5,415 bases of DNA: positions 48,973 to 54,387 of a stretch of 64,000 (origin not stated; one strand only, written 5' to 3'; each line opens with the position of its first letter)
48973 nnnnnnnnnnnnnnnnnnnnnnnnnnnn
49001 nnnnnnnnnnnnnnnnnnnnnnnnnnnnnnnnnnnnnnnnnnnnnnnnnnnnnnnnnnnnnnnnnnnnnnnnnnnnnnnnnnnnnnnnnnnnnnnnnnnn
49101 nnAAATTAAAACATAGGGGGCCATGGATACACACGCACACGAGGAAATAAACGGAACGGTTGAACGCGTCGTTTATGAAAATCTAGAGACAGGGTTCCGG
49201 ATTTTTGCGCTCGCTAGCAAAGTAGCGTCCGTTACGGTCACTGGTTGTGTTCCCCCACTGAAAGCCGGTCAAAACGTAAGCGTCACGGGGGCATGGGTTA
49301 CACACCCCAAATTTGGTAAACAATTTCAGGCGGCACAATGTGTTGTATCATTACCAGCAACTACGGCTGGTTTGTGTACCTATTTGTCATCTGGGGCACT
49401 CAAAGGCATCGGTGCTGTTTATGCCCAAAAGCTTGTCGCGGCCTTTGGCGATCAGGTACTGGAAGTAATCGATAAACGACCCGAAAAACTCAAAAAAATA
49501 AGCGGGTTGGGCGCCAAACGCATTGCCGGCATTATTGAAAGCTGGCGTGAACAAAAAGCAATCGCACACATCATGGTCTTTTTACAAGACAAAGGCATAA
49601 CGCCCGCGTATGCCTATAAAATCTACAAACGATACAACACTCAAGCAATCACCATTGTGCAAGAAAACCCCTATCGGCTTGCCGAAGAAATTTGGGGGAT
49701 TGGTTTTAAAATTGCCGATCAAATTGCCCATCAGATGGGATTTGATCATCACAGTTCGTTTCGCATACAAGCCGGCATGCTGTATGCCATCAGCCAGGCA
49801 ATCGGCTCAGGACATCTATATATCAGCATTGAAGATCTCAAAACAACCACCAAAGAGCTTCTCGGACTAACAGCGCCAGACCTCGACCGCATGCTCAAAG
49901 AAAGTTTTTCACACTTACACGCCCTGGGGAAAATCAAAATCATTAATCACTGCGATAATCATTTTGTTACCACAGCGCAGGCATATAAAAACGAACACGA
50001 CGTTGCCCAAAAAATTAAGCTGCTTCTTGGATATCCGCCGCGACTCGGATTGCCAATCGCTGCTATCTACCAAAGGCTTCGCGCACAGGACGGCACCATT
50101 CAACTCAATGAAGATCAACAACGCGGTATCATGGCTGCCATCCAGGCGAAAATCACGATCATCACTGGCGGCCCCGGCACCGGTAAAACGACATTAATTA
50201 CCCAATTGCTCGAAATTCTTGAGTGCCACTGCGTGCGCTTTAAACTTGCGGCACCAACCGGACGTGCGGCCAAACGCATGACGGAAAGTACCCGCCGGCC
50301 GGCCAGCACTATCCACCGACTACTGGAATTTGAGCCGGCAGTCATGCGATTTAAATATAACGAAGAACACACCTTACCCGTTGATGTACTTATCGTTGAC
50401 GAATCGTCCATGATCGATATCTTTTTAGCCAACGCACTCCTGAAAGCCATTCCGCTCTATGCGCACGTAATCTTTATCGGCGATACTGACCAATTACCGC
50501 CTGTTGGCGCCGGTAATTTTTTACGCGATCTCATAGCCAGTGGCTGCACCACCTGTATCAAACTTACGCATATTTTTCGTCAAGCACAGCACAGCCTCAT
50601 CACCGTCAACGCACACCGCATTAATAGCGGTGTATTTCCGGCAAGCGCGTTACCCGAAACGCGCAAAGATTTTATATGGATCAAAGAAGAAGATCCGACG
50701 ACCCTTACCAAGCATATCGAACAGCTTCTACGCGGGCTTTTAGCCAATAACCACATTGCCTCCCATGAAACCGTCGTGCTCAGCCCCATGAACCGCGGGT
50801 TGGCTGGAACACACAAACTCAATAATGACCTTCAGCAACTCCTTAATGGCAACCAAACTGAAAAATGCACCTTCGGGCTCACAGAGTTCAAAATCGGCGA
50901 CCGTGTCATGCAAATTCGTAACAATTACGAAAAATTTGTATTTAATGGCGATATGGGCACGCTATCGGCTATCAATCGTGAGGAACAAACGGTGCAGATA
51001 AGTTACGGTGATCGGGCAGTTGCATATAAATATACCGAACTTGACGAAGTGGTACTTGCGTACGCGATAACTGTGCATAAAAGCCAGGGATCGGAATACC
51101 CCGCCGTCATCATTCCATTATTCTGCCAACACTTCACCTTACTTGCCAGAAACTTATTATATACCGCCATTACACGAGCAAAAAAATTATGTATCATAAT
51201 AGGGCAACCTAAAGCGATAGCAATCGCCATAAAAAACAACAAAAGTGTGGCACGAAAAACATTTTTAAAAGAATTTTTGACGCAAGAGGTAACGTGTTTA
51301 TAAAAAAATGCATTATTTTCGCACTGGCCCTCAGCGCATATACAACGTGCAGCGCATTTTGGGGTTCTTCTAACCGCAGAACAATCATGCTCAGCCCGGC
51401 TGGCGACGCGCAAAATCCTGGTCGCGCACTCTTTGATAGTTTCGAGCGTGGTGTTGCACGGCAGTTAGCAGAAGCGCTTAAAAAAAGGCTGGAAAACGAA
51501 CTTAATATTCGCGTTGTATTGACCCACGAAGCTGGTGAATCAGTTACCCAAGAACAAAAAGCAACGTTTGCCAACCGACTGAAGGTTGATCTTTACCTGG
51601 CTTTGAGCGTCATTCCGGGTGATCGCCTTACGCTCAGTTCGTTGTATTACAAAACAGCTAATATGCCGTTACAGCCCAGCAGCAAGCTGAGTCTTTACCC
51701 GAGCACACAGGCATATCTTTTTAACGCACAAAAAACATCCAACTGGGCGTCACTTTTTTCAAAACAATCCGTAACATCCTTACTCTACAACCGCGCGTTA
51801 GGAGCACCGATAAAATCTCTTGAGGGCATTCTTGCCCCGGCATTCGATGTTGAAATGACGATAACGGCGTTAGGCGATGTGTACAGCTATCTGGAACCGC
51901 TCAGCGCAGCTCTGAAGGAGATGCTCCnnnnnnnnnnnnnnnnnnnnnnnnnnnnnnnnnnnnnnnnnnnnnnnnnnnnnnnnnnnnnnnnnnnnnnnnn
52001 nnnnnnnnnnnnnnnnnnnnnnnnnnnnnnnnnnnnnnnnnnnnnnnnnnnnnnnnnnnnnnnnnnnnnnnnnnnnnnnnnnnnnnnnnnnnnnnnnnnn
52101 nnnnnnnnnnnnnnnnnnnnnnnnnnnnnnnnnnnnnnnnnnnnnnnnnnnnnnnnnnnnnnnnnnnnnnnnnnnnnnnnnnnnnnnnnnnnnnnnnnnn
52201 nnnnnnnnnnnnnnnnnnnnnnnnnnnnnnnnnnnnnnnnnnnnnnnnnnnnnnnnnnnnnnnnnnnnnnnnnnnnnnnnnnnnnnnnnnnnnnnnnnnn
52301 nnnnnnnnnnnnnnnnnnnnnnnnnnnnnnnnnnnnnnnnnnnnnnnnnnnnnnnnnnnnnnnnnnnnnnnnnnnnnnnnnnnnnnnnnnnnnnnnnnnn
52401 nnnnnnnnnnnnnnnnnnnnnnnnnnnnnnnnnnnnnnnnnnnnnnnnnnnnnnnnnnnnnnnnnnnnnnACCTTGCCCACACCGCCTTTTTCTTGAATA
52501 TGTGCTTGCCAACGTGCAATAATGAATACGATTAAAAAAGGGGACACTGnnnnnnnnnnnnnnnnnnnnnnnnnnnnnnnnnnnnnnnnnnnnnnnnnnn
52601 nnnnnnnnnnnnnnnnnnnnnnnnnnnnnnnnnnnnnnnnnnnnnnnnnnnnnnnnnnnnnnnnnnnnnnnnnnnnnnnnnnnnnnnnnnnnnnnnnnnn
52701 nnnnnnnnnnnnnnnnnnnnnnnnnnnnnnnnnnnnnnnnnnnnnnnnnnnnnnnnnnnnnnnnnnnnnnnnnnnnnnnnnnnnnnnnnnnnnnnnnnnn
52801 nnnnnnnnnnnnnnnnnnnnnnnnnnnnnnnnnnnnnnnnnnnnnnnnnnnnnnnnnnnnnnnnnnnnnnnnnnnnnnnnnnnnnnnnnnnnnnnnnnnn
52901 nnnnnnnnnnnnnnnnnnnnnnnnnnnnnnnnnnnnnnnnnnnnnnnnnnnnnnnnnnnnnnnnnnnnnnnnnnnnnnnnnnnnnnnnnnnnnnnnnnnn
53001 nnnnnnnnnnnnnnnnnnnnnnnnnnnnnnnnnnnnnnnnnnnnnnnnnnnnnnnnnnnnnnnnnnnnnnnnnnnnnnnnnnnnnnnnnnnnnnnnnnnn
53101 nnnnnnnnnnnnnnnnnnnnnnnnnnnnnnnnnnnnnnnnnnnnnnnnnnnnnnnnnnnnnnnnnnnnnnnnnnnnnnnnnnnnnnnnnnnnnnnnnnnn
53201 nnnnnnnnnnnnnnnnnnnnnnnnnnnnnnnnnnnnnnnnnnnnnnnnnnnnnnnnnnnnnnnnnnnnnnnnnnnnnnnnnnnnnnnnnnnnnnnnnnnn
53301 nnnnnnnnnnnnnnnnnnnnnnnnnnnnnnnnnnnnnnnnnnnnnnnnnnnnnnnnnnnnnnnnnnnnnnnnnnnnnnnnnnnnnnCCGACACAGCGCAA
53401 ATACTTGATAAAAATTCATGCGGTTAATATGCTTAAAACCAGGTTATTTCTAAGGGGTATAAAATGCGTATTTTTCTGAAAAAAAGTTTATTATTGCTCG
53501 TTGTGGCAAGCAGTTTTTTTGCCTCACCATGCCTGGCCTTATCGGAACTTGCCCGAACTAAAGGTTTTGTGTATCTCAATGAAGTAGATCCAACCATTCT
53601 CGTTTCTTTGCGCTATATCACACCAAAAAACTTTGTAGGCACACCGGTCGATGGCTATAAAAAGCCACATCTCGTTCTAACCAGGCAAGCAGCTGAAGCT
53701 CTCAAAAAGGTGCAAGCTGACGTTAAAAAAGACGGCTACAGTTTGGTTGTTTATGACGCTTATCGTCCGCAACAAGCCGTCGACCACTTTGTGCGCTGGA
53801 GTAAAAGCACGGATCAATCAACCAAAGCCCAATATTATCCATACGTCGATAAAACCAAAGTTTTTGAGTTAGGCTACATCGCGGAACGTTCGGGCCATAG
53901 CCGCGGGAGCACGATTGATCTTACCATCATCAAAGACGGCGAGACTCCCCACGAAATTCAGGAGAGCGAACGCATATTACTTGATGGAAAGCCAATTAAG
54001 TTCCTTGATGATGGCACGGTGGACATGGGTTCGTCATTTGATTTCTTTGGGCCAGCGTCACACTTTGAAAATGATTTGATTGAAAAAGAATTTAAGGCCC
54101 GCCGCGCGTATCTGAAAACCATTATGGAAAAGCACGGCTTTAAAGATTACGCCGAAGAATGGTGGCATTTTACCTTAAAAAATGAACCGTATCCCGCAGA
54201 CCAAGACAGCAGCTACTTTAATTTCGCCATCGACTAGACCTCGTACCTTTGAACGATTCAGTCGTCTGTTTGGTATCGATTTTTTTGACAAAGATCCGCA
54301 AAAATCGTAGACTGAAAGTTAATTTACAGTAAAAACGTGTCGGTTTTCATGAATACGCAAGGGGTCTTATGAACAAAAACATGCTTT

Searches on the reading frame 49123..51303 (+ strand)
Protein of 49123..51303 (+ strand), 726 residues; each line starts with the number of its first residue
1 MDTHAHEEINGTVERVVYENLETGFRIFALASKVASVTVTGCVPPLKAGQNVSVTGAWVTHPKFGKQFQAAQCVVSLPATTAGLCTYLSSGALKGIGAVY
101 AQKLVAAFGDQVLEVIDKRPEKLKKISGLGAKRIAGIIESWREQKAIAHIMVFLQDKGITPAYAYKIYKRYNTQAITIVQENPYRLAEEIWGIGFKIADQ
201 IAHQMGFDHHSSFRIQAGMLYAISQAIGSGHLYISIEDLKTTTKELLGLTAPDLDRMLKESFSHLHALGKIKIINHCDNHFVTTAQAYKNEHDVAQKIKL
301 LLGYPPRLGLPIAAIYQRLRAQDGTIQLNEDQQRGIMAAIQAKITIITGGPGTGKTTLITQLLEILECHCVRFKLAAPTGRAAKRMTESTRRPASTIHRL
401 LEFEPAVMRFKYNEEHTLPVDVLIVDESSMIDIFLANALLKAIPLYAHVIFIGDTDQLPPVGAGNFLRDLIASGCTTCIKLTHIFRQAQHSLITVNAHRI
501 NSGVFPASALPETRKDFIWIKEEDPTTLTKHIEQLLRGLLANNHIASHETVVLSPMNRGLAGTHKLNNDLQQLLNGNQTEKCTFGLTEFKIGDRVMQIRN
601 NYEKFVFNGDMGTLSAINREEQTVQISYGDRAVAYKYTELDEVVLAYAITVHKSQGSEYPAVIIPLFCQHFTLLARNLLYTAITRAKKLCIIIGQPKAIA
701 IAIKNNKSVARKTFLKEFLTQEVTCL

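Call 71: search_protein_families(library=pfam, proteins=[window:49123-51303:+], max_evalue=0.00001)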
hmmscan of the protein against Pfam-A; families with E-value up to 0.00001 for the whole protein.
window:49123-51303:+ (726 aa): 10 families
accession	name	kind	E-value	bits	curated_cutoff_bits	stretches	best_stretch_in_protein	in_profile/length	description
PF13245.12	AAA_19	-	1.1e-42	145.8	25.1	1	332-462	1-133/134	AAA domain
PF14490.11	HHH_RecD2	-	4.5e-37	126.3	27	1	143-233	1-92/92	ATP-dependent RecD2 DNA helicase HHH domain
PF13604.12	AAA_30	-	5e-37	127.9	27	1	327-506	1-174/191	AAA domain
PF23139.1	OB_YrrC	-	4.2e-21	75.1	27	1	7-78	2-76/76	ATP-dependent DNA helicase YrrC, OB-fold domain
PF13538.12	UvrD_C_2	-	3.5e-20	72.1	27.4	1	645-693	1-52/52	UvrD-like helicase C-terminal domain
PF18335.7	SH3_13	-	5.7e-19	68.1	41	1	566-628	1-65/65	ATP-dependent RecD-like DNA helicase SH3 domain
PF01443.25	Viral_helicase1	-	2.8e-14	53.9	21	1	346-493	2-135/228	Viral superfamily 1 RNA helicase core domain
PF14520.12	HHH_5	-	5e-11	43.3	27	1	93-143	7-57/57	Helix-hairpin-helix domain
PF13086.12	AAA_11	-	8.1e-11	42.6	27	0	327-382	1-64/257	AAA domain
PF13401.12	AAA_22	-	1.1e-06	29.4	27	1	341-431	4-96/130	AAA domain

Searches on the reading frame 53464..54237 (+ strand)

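Call 69: search_protein_families(library=pfam, proteins=[window:53464-54237:+], max_evalue=0.001)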
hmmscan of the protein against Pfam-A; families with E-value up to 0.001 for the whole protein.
window:53464-54237:+ (257 aa): 1 family
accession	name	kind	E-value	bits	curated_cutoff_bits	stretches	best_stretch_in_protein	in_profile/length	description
PF01427.22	Peptidase_M15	-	1.3e-38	133.2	27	2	32-160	2-127/199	D-ala-D-ala dipeptidase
